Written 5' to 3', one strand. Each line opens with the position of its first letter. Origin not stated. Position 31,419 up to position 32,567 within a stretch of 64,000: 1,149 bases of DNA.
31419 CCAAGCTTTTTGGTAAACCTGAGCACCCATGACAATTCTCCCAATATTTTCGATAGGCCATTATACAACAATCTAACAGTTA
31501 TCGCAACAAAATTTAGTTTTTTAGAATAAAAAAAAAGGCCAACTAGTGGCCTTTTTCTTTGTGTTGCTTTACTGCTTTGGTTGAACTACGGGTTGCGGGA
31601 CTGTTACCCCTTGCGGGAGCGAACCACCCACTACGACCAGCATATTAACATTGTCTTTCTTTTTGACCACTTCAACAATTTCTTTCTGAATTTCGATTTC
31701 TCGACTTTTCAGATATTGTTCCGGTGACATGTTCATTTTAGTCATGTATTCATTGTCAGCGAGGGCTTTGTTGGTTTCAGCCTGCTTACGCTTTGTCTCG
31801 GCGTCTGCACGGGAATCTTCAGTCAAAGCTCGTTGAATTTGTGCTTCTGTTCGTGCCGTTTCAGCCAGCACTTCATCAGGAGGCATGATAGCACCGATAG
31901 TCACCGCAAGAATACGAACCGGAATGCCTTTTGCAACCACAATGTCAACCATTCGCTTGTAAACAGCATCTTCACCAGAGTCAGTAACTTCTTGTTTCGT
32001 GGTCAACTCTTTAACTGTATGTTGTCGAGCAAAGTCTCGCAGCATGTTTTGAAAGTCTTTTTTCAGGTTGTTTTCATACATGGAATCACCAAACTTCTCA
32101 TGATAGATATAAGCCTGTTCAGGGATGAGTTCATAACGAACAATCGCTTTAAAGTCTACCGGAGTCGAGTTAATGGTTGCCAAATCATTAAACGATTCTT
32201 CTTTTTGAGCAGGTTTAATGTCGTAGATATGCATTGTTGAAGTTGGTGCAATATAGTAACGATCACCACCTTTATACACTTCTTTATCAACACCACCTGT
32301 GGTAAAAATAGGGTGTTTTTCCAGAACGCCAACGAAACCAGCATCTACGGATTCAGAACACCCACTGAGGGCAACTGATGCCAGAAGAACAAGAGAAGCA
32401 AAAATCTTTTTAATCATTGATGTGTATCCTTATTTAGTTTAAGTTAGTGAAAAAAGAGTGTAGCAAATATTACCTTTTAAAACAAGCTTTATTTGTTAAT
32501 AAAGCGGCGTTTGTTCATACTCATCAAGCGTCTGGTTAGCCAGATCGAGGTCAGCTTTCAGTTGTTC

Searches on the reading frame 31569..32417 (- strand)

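Call 49: search_protein_families(library=phrogs, proteins=[window:31569-32417:-], max_evalue=0.001)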
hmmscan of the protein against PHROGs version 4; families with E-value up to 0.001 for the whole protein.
window:31569-32417:- (282 aa): 1 family
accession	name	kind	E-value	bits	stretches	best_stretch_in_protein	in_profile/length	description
phrog_200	-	other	3.4e-22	80.1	1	1-278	80-357/379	lipoprotein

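Call 102: search_protein_families(library=pfam, proteins=[window:31569-32417:-], max_evalue=0.001)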
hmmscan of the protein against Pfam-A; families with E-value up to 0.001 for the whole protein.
window:31569-32417:- (282 aa): 1 family
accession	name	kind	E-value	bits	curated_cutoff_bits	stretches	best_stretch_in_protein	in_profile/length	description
PF01145.31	Band_7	-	4.4e-16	59.9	23.6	1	23-211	2-172/176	SPFH domain / Band 7 family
